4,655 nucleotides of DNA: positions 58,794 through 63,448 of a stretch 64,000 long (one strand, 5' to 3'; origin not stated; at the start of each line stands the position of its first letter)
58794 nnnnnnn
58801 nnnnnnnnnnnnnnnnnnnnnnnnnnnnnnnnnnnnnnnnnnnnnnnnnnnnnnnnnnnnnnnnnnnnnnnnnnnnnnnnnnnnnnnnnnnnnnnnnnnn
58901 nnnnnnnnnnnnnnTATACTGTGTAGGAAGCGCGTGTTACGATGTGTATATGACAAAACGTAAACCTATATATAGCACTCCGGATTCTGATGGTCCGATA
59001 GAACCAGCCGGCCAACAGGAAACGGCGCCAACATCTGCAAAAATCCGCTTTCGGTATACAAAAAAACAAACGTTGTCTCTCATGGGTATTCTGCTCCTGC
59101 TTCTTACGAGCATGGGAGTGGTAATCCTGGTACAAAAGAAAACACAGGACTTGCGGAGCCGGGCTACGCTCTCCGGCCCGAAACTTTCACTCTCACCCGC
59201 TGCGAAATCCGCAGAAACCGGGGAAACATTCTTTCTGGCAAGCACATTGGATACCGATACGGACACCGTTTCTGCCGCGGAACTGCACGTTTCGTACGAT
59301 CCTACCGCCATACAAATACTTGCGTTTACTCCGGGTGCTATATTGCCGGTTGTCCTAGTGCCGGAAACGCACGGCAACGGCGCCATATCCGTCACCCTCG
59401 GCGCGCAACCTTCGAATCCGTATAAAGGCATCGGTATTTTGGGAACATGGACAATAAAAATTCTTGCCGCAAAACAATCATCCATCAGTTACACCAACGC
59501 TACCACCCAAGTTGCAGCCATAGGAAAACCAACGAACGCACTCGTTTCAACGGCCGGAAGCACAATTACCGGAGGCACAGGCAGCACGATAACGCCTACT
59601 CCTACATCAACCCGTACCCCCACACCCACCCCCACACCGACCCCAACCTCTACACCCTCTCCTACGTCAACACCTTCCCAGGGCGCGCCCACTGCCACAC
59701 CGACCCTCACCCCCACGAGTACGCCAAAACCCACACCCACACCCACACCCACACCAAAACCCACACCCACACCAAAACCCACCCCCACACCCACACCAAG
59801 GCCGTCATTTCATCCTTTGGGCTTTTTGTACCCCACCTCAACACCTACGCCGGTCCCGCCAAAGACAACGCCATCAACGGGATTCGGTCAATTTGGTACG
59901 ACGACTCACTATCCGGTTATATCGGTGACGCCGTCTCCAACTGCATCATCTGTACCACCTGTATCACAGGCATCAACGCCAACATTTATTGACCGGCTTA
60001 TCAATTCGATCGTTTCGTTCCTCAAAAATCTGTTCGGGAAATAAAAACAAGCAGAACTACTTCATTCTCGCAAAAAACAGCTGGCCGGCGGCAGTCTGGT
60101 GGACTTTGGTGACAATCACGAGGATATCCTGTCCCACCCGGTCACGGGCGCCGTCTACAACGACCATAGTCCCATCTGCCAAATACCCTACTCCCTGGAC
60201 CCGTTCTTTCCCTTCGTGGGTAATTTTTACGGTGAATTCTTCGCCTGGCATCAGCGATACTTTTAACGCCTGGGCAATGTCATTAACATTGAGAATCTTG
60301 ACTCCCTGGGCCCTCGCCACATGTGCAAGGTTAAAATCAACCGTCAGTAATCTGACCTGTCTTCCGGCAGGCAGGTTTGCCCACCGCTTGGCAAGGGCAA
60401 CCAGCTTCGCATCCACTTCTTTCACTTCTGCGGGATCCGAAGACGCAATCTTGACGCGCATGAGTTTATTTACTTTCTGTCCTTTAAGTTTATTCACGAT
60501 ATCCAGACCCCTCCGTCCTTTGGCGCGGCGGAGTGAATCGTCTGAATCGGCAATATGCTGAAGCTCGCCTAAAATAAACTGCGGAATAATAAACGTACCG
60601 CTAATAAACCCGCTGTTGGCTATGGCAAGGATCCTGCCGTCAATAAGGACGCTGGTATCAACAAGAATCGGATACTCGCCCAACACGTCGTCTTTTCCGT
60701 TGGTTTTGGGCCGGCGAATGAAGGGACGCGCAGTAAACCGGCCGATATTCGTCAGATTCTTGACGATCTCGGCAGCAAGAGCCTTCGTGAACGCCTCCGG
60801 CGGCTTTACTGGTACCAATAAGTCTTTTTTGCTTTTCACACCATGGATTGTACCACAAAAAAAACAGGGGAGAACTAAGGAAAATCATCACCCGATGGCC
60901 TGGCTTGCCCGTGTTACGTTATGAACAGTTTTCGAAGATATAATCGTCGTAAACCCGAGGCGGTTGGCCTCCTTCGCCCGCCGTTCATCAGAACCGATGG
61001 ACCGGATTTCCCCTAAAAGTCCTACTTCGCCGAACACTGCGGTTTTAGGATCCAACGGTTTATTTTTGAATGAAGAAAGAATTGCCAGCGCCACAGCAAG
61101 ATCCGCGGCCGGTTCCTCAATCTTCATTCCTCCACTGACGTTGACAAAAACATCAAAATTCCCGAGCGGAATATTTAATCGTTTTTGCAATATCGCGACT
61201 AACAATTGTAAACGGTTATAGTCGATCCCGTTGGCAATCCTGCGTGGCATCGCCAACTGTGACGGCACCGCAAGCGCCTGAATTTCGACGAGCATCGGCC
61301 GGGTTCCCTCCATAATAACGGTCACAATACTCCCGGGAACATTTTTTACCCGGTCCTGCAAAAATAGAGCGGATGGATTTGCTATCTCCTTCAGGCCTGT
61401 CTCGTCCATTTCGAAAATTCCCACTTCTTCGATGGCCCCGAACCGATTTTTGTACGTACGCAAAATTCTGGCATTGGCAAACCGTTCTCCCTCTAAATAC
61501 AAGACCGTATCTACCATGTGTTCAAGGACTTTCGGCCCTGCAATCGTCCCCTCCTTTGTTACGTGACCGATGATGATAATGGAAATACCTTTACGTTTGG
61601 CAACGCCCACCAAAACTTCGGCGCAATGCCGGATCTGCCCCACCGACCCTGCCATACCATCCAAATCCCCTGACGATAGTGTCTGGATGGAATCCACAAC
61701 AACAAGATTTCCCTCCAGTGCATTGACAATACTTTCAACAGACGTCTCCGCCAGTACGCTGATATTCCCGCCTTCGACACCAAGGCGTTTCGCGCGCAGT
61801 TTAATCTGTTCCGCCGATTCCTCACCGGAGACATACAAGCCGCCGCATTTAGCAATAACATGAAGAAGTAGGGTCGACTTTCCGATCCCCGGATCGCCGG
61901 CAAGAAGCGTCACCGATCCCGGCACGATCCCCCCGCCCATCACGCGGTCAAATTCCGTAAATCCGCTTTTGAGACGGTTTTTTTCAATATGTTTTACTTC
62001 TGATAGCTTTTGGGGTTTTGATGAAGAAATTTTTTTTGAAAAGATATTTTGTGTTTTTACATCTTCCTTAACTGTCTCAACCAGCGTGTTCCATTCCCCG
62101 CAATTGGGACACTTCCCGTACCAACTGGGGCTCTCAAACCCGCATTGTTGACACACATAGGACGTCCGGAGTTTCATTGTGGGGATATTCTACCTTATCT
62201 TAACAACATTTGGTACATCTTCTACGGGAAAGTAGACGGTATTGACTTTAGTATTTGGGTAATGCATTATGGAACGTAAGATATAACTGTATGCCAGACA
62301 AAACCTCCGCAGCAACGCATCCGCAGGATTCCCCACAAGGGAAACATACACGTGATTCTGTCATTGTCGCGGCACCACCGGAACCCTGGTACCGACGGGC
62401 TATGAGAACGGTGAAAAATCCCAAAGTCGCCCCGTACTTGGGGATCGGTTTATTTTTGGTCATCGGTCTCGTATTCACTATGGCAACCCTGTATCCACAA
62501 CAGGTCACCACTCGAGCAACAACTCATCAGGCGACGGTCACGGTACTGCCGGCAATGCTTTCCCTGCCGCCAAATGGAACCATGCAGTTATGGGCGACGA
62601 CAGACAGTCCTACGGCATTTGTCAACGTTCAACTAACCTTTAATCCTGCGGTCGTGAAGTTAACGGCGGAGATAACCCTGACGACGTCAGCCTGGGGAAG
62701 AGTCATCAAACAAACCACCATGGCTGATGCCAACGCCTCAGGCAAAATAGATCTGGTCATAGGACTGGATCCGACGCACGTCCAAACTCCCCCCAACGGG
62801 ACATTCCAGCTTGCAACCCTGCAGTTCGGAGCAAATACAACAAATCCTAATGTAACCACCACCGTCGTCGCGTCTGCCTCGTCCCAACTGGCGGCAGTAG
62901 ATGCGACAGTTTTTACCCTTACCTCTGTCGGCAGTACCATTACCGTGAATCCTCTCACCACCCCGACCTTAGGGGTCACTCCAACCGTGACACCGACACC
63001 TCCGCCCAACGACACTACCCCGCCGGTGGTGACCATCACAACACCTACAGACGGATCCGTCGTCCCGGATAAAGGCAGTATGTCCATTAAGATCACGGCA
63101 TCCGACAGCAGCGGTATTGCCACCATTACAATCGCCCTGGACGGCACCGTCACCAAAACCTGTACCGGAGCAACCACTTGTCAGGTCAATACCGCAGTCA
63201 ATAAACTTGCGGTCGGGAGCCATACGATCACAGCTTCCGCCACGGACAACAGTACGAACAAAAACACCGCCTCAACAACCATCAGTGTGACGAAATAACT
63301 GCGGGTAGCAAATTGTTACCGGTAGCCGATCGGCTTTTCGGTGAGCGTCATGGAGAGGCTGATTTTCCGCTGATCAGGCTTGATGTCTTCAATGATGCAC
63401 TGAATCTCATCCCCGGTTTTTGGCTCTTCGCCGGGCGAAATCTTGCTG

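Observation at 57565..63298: Dockerin protein flanked by two cohesin-like membrane-anchored proteins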

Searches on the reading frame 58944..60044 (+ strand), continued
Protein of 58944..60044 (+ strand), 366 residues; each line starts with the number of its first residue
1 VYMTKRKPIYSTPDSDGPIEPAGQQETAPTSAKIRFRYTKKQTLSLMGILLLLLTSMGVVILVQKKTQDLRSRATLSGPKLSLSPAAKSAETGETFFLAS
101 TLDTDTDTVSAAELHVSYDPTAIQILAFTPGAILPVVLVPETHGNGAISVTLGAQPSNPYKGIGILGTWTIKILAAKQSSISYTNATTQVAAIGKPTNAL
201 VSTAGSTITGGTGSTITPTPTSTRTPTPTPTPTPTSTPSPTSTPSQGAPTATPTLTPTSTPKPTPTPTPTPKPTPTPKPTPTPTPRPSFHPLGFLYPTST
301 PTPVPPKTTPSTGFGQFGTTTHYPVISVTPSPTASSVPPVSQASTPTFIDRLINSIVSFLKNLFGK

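Call 94: list_cluster_members(proteins=[window:59073-60044:+, window:59082-60044:+, window:59112-60044:+, window:59118-60044:+, window:59151-60044:+, window:59247-60044:+, window:59343-60044:+, window:59358-60044:+, window:59439-60044:+, window:59817-60044:+])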
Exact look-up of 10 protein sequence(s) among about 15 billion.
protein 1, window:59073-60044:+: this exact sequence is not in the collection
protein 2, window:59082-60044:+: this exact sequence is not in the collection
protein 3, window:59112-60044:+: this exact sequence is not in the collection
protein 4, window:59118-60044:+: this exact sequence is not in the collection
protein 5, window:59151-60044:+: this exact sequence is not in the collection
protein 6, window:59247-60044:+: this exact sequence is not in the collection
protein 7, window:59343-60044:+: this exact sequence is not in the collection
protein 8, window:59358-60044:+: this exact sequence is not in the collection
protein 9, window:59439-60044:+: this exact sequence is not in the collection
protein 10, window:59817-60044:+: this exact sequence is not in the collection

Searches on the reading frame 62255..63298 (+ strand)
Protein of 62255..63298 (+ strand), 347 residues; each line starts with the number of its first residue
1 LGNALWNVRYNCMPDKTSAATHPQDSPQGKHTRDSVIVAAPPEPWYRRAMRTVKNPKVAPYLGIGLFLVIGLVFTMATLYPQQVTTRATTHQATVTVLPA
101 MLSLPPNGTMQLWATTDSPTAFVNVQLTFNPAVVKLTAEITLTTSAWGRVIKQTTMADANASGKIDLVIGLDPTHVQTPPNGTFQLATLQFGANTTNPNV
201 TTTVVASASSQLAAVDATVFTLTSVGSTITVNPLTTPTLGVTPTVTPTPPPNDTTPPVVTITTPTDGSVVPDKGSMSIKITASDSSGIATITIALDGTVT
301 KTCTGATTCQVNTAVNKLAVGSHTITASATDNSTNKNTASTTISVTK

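Call 3: search_protein_families(library=pfam, proteins=[window:62255-63298:+], max_evalue=1)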
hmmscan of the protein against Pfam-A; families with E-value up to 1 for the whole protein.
window:62255-63298:+ (347 aa): 3 families
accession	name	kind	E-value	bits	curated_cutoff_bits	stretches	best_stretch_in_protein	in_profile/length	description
PF17957.7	Big_7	-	4.5e-12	46.9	24.1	1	257-327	1-70/70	Bacterial Ig domain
PF02494.22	HYR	-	0.03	15.1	21.7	1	253-345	2-81/81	HYR domain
PF16403.11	Bact_surface_Ig-like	-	0.29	11.7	27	1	308-345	34-71/71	Bacterial surface protein, Ig-like domain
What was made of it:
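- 63023..63235 (+): P3 Big_7 bacterial Ig-like domain. Pfam PF17957, E 4.5e-12, aa 257-327 (call 3).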

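Call 4: search_protein_families(library=ncbifam, proteins=[window:62255-63298:+], max_evalue=1)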
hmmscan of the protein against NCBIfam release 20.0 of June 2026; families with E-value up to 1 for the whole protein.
window:62255-63298:+ (347 aa): 3 families
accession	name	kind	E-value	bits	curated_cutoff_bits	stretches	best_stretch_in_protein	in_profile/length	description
NF047446.1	barrel_OmpL47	domain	3.1e-05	24.3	40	1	275-342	4-64/68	OmpL47-type beta-barrel domain-containing protein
NF033707.1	T9SS_sortase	equivalog_domain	0.00082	17.1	420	1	282-346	907-989/1095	type IX secretion system sortase PorU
NF052408.1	NOVXTKCP_fam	equivalog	0.2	11.8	60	1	60-77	8-26/46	NOVXTKCP family nitrogen cycling protein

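Call 15: find_homologous_proteins(query=window:62399-63298:+)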
Query window:62399-63298:+ (299 aa): 25 proteins with E <= 0.001 among 4891 candidates.
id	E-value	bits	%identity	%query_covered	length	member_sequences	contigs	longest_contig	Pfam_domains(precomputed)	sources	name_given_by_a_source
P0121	6.3e-176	601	100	100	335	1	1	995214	PF17957.8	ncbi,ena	-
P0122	5.6e-126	438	70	100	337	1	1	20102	PF17957.8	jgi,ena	-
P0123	3.7e-124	432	70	99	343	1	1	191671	PF17957.8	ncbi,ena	-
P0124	1.5e-121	423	72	94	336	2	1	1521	PF17957.8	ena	-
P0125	1.8e-121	423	70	100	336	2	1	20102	PF17957.8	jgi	-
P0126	3.0e-121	422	73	99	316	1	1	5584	PF17957.8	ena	-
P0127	9.6e-118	411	68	99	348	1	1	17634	PF17957.8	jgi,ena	-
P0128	8.4e-116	404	69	100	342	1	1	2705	PF17957.8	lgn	-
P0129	6.5e-114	398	68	99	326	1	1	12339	PF17957.8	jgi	jgi:hypothetical protein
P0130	1.7e-109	383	64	99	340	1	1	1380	PF17957.8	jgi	-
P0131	4.4e-86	307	76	61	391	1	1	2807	-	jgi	jgi:outer membrane biosynthesis protein TonB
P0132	4.5e-86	307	66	78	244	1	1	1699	PF17957.8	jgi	jgi:hypothetical protein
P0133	2.5e-78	281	52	99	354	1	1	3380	PF17957.8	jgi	jgi:hypothetical protein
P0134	1.0e-77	279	52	96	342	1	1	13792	PF17957.8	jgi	jgi:hypothetical protein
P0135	2.1e-63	232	47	96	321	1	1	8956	PF17957.8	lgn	-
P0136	2.5e-61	226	46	98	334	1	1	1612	PF17957.8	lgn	-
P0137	2.9e-60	222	47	87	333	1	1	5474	PF17957.8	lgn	-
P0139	5.6e-15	74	49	29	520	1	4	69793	PF00404.25,PF17957.8,PF13750.13,PF19077.7,PF21223.4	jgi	jgi:hypothetical protein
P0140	3.8e-12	64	39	31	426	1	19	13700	PF00801.27,PF17957.8,PF18911.7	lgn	-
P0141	8.5e-11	60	49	29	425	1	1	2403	PF00404.25,PF17957.8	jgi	jgi:hypothetical protein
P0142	1.9e-10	59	40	26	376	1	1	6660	PF00801.27,PF17957.8,PF09136.17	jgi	jgi:hypothetical protein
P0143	3.5e-10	58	38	28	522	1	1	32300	PF17957.8,PF13750.13,PF19077.7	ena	-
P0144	1.4e-4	40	30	27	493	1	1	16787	PF07495.20,PF22352.3,PF00801.27,PF18981.7,PF17957.8,PF13473.13,PF13750.13,PF06832.19,PF19077.7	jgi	jgi:plastocyanin/uncharacterized protein (DUF2141 family)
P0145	1.5e-4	39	38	31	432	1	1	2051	PF06977.18,PF17957.8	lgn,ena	-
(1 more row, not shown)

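Call 22: search_solved_structures(query=A1, max_evalue=1)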
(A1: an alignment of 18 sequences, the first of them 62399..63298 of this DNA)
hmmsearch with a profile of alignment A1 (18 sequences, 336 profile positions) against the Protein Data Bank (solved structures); distinct sequences matched with E-value up to 1: 8.
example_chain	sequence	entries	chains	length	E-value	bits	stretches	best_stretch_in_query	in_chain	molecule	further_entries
9kvu_A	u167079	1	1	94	6.4e-05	25.3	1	245-334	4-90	bacterial immunoglobulin domain B1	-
3pdd_A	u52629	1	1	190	0.007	18.6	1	240-324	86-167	Glycoside hydrolase, family 9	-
9x9r_A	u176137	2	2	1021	0.0083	18.4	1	244-330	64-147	Chitodextrinase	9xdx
8zvk_A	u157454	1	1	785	0.045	16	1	180-246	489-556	AaBgIC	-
9c39_K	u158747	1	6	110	0.12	14.6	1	216-276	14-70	Phage protein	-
3uji_L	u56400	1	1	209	0.17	14.1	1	172-300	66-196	Light chain of anti-HIV-1 V3 monoclonal antibody 2558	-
9znf_4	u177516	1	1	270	0.21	13.8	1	196-292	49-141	CBS domain-containing protein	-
5wcc_L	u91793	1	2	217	0.69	12.1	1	196-300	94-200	VRC 315 02-1F07 Fab Light chain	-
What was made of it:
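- On Cohesin (Pfam PF00963), P3: The P3 family profile hits no solved cohesin by sequence (call 22).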

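Call 29: find_encoding_contigs(protein=P0121, flank=10000, max_places=2)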
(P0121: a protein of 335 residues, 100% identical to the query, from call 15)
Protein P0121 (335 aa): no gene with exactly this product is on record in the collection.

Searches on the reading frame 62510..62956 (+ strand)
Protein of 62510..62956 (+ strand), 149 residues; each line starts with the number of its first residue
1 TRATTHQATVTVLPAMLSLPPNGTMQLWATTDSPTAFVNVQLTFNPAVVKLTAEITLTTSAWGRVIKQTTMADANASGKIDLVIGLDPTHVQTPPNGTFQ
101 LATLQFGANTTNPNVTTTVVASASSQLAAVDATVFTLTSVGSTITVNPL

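Call 26: find_homologous_proteins(query=A3, max_evalue=0.01)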
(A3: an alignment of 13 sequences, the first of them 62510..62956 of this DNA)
Query A3 (13 sequences) (149 aa, profile of the alignment): 5 proteins with E <= 0.01 among 2305 candidates.
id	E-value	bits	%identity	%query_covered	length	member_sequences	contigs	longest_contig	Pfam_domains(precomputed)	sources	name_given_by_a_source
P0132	3.2e-49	185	65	81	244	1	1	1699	PF17957.8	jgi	jgi:hypothetical protein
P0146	9.3e-45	170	37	100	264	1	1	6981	-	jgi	-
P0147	5.8e-32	129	43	67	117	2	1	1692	-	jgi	-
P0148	1.5e-24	105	45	54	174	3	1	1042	-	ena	-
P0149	7.8e-21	92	44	52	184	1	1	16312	PF00404.25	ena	-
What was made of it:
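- Tried and rejected: A search with the P3-domain profile added only four distant members and no Pfam-annotated cohesin bridge (call 26).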

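Call 35: predict_structure(alignment_id=A3)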
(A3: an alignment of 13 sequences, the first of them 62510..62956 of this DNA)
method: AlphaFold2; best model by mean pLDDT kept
length: 149 residues; sequences in the alignment: 13
mean_pLDDT: 90.2   pTM: 0.82
mean pLDDT of the five models: 90.2, 73.1, 72.5, 59.1, 56.7
residues with pLDDT >= 90: 108; 70-90: 36; 50-70: 2; < 50: 3
segments of 3 or more residues with pLDDT < 50: 1-3
pLDDT, mean of each block of 10 residues (from residue 1): 74 91 92 93 95 87 88 95 90 90 94 93 90 90 91
secondary structure, 60 per line:
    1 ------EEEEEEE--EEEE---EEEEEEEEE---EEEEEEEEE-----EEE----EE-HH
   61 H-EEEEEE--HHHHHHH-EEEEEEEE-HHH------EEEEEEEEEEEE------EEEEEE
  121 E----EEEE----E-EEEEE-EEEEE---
elements in order: E7-13 E16-19 E23-31 E35-43 E49-51 E63-68 H71-77 E79-86 E97-108 E115-121 E126-129 E136-140 E142-146
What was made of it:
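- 62510..62956 (+): P3 cohesin-fold domain not recognised by Pfam. AF2 pLDDT 90.2, pTM 0.82 (call 35).
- On Cohesin (Pfam PF00963), P3: AF2 pLDDT 90.2, pTM 0.82, though only one of the five models is this confident (call 35).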

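Call 39: fold_search(model_id=the predicted structure, library=pdb)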
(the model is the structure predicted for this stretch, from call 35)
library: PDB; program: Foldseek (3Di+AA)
matches with E <= 10: 1998; with E <= 0.001: 87
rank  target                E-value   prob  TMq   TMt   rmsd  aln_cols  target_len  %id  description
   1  6kgf_C                2.9e-08  1.00  0.73  0.74   3.0       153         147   16  Crystal structure of CaDoc0917(R16D)-CaCohA2 complex at pH 8.2 (released 2020-07-08)
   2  5lxv_C                4.5e-08  1.00  0.74  0.64   3.9       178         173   11  Crystal structure of Ruminococcus flavefaciens scaffoldin C cohesin in complex with a dockerin from an uncharacterized (released 2016-10-19)
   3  5lxv_A                5.1e-08  1.00  0.73  0.64   3.9       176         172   11  Crystal structure of Ruminococcus flavefaciens scaffoldin C cohesin in complex with a dockerin from an uncharacterized (released 2016-10-19)
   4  6kgc_A                7.4e-08  1.00  0.73  0.75   3.0       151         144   16  Crystal structure of CaDoc0917(R49D)-CaCohA2 complex at pH 5.4 (released 2020-07-08)
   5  6kge_A                7.4e-08  1.00  0.70  0.73   3.1       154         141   16  Crystal structure of CaDoc0917(R16D)-CaCohA2 complex at pH 5.5 (released 2020-07-08)
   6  1g1k_A                7.4e-08  1.00  0.70  0.72   3.3       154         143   14  COHESIN MODULE FROM THE CELLULOSOME OF CLOSTRIDIUM CELLULOLYTICUM (released 2000-11-22)
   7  6kgf_A                1.1e-07  1.00  0.72  0.75   3.0       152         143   15  Crystal structure of CaDoc0917(R16D)-CaCohA2 complex at pH 8.2 (released 2020-07-08)
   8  5nrm_A                1.1e-07  1.00  0.66  0.69   3.7       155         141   12  Crystal structure of the sixth cohesin from Acetivibrio cellulolyticus' scaffoldin B in complex with Cel5 dockerin S51 (released 2018-01-31)
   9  6kgd_A                1.3e-07  1.00  0.73  0.74   3.0       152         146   16  Crystal structure of CaDoc0917(R49D)-CaCohA2 complex at pH 8.0 (released 2020-07-08)
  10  2vn5_A                2.0e-07  1.00  0.69  0.72   3.4       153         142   14  The Clostridium cellulolyticum dockerin displays a dual binding mode for its cohesin partner (released 2008-05-20)
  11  2vn6_A                2.3e-07  1.00  0.69  0.69   3.2       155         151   14  The Clostridium cellulolyticum dockerin displays a dual binding mode for its cohesin partner (released 2008-05-13)
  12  6kg8_MODEL_1_A        3.4e-07  1.00  0.67  0.65   3.5       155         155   17  Solution structure of CaCohA2 from Clostridium acetobutylicum (released 2020-07-08)
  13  2vn5_C                4.5e-07  1.00  0.72  0.73   2.9       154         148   14  The Clostridium cellulolyticum dockerin displays a dual binding mode for its cohesin partner (released 2008-05-20)
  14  4dh2_C                6.3e-07  1.00  0.66  0.63   4.0       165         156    7  Crystal structure of Coh-OlpC(Cthe_0452)-Doc435(Cthe_0435) complex: A novel type I Cohesin-Dockerin complex from Clost (released 2012-11-28)
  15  5nrk_A                8.2e-07  1.00  0.63  0.65   4.3       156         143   12  Crystal structure of the sixth cohesin from Acetivibrio cellulolyticus' scaffoldin B in complex with Cel5 dockerin S15 (released 2018-01-31)
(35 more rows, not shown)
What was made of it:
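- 62510..62956 (+): Foldseek top 49 PDB hits are all cohesins (call 39).
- On Cohesin (Pfam PF00963), P3: Foldseek top 49 PDB hits are all cohesins, TM 0.6-0.74 (call 39).
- Closest known: Single-cohesin cell-surface anchoring proteins of Clostridium. Same: These structures are among the fold matches of P3 (call 39).
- Checked: The quoted segment nevertheless lies in a domain that AF2/Foldseek calls a cohesin fold (calls 35, 39).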
